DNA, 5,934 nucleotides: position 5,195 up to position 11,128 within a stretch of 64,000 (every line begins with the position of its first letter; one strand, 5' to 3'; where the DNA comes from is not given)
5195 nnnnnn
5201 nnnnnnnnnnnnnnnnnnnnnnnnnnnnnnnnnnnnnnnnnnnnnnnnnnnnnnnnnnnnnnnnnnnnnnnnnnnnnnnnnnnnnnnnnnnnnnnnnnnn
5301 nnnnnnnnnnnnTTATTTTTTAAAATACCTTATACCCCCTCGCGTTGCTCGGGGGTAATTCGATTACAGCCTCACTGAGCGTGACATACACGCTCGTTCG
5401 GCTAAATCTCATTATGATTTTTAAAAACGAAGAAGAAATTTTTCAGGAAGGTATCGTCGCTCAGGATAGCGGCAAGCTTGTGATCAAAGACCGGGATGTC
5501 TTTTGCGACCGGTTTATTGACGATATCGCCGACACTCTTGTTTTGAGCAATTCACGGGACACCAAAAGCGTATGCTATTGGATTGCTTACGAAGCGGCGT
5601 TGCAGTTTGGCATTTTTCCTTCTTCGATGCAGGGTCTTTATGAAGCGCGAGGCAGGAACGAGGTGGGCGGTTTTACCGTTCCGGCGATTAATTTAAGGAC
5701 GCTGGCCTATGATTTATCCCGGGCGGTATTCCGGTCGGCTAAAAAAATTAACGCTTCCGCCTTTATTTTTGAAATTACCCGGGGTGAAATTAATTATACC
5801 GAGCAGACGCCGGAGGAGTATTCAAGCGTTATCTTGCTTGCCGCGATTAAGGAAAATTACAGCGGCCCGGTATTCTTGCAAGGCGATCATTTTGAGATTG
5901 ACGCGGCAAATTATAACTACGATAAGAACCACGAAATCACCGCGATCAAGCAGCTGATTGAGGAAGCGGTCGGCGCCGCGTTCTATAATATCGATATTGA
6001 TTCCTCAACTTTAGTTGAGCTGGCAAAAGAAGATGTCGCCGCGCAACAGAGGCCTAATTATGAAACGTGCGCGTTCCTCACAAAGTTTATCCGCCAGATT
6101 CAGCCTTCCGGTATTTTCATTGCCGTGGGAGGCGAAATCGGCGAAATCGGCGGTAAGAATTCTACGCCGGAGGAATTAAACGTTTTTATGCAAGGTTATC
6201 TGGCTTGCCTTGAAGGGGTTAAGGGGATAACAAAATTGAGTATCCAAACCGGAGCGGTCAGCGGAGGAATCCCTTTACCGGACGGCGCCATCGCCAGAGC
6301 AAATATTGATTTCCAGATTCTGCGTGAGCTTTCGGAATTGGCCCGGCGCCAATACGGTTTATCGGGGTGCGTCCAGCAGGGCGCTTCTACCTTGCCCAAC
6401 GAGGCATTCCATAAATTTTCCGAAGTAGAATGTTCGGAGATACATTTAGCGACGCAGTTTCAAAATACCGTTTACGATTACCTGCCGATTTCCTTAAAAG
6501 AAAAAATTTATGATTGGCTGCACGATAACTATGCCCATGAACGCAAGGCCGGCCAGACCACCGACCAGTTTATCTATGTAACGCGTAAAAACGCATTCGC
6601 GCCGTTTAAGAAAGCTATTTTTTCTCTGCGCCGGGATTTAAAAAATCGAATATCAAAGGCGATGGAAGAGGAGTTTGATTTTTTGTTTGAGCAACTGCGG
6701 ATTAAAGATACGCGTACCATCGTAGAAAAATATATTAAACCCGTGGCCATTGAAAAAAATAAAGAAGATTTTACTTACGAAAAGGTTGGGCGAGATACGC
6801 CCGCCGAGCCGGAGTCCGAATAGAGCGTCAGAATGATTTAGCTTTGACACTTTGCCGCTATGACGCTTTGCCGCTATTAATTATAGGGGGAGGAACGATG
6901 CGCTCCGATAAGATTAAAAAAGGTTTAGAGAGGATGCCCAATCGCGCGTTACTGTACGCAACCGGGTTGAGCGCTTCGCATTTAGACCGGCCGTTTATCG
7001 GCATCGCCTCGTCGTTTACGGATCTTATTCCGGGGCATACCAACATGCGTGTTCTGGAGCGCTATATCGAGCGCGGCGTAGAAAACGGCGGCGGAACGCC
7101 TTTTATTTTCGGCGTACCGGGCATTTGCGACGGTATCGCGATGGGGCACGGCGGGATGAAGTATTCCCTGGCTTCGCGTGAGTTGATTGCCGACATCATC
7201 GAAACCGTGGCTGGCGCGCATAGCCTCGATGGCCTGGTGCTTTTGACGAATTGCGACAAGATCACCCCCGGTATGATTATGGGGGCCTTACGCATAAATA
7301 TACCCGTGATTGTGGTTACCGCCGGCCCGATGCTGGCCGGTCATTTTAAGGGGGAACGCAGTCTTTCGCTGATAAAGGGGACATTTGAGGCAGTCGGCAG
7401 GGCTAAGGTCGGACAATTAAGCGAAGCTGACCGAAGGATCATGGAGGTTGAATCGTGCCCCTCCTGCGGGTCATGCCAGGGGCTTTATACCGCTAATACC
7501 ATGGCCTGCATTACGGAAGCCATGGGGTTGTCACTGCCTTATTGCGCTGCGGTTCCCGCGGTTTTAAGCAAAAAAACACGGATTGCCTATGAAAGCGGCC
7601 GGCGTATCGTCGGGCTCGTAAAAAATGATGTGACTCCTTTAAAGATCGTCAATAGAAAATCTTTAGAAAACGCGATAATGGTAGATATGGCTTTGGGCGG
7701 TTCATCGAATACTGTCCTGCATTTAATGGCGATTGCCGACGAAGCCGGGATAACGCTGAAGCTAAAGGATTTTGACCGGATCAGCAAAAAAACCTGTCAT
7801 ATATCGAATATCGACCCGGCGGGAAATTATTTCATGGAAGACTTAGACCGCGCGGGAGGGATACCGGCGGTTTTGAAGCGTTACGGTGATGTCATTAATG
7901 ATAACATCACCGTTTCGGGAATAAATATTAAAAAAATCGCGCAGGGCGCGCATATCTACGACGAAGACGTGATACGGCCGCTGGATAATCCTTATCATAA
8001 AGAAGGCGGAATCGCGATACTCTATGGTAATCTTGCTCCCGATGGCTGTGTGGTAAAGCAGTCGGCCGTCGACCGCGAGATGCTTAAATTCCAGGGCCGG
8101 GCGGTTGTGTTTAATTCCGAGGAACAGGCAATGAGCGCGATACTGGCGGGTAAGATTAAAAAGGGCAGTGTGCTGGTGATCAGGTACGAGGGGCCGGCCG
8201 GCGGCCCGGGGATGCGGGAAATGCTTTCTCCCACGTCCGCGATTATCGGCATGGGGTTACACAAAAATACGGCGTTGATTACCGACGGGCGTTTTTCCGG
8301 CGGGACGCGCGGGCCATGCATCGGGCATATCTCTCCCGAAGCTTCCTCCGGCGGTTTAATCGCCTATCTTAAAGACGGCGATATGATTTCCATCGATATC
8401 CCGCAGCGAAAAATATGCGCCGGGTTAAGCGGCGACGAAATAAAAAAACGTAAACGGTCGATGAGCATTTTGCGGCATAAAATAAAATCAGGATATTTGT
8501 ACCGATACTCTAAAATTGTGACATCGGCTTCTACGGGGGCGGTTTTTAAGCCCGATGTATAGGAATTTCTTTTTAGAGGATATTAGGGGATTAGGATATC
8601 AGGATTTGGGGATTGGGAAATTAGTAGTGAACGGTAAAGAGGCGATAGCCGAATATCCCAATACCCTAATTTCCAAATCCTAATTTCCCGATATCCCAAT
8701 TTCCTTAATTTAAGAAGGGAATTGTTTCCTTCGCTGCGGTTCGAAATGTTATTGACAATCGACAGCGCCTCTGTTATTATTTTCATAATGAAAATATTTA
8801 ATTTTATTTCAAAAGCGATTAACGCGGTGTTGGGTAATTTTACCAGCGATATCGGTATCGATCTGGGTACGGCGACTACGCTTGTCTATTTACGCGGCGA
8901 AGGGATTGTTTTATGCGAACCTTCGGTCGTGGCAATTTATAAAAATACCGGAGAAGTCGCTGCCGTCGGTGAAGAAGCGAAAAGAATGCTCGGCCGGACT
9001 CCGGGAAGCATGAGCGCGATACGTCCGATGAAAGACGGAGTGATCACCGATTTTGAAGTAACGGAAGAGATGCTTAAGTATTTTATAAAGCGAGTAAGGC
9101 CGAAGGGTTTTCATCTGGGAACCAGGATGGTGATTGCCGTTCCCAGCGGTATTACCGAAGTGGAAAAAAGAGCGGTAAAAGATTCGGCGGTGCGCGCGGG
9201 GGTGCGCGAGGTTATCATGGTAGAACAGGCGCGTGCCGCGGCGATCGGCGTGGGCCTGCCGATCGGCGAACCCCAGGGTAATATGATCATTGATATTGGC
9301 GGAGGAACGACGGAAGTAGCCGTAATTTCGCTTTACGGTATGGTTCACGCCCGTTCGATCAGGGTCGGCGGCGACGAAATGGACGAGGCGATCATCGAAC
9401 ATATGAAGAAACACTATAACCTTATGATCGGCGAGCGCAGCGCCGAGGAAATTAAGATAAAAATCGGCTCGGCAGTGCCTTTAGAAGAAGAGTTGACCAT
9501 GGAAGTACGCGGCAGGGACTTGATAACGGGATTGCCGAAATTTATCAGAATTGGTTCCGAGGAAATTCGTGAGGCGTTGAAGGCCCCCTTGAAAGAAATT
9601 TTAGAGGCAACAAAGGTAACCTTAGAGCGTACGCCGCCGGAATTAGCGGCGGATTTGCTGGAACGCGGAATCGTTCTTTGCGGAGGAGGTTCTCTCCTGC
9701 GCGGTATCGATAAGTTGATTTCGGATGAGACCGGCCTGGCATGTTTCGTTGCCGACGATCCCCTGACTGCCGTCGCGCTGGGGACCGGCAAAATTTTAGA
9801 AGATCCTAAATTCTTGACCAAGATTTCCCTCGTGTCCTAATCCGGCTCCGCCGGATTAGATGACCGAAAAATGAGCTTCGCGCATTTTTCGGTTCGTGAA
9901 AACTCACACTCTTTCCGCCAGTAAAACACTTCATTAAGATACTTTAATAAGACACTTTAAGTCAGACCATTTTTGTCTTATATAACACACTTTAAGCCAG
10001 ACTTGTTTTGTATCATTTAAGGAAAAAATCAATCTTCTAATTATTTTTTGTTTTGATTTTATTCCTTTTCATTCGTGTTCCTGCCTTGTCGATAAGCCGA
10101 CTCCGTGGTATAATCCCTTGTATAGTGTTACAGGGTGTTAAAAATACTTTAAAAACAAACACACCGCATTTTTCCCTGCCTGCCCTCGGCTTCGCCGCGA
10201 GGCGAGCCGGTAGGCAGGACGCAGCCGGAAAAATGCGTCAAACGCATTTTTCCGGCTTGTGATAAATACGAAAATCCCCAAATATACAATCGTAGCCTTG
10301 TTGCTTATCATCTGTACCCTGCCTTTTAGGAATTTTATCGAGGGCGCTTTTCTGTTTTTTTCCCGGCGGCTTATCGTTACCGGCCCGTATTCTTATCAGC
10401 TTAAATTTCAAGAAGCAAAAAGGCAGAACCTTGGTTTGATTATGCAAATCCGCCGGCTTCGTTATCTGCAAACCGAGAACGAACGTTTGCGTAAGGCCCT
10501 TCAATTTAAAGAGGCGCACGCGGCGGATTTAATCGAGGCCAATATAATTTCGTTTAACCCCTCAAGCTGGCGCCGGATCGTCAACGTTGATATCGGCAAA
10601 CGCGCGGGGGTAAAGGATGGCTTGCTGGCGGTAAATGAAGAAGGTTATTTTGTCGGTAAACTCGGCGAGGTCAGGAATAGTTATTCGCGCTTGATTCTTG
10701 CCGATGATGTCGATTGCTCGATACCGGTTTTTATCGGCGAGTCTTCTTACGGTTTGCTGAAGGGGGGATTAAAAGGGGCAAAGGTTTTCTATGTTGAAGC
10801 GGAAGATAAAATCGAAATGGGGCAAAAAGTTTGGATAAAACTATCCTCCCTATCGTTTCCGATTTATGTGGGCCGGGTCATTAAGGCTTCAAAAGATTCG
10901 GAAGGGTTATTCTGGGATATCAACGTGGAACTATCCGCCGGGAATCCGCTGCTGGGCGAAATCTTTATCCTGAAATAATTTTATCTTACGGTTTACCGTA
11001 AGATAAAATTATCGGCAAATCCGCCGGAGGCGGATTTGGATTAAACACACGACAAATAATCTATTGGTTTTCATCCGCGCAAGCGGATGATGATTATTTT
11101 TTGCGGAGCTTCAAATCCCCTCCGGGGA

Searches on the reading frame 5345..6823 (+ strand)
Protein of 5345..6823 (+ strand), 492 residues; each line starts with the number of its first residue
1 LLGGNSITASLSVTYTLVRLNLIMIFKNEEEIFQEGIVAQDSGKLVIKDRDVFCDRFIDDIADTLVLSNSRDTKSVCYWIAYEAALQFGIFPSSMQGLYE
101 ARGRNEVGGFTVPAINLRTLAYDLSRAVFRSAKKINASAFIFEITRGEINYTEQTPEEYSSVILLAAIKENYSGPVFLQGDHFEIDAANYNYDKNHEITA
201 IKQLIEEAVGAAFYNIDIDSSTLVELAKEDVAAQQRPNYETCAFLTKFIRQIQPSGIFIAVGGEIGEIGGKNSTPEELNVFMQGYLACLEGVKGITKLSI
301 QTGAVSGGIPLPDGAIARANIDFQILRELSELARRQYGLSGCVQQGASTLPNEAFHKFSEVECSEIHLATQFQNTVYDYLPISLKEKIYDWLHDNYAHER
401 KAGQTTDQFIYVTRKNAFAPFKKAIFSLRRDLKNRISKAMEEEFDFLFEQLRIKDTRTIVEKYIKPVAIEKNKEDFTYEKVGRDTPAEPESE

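Call 21: search_protein_families(library=pfam, proteins=[window:5345-6823:+], max_evalue=0.00001)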
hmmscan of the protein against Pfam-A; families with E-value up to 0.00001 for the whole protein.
window:5345-6823:+ (492 aa): 1 family
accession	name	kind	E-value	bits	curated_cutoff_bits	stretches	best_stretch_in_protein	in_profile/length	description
PF01116.26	F_bP_aldolase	-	1.5e-10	41.5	25.5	1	108-393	13-245/277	Fructose-bisphosphate aldolase class-II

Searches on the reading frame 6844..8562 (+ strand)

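Call 21: search_protein_families(library=pfam, proteins=[window:6844-8562:+], max_evalue=0.00001)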
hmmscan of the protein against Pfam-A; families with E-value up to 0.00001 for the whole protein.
window:6844-8562:+ (572 aa): 2 families
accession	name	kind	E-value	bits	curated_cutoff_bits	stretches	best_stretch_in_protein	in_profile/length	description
PF00920.27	ILVD_EDD_N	-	6e-121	403.9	27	1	49-363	1-314/316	Dihydroxy-acid/6-phosphogluconate dehydratase N-terminal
PF24877.1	ILV_EDD_C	-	2.9e-78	262.1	27.7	1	375-566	1-191/191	Dihydroxy-acid/6-phosphogluconate dehydratase C-terminal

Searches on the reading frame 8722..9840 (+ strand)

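Call 21: search_protein_families(library=pfam, proteins=[window:8722-9840:+], max_evalue=0.00001)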
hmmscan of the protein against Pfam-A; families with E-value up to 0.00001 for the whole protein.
window:8722-9840:+ (372 aa): 5 families
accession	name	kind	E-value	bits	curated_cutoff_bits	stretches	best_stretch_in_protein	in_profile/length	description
PF06723.19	MreB_Mbl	-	1.3e-141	471.6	27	1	42-363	2-323/327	MreB/Mbl protein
PF14450.12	FtsA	-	1.2e-12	48.7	31.8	1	189-344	2-110/127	Cell division protein FtsA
PF00012.26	HSP70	-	4.8e-12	45.3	20.6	1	134-233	134-239/599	Hsp70 protein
PF00022.25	Actin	-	6e-11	42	27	1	64-231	28-190/410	Actin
PF11104.14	PilM_2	-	1.7e-06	27.6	27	0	185-246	180-235/340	Type IV pilus assembly protein PilM;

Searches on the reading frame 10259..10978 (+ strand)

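Call 21: search_protein_families(library=pfam, proteins=[window:10259-10978:+], max_evalue=0.00001)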
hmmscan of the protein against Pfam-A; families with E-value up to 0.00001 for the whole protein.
window:10259-10978:+ (239 aa): 1 family
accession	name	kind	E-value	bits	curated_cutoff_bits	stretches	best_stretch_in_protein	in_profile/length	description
PF04085.20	MreC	-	4.4e-17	62.7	28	1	96-238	1-146/147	Rod shape-determining protein MreC, barrel core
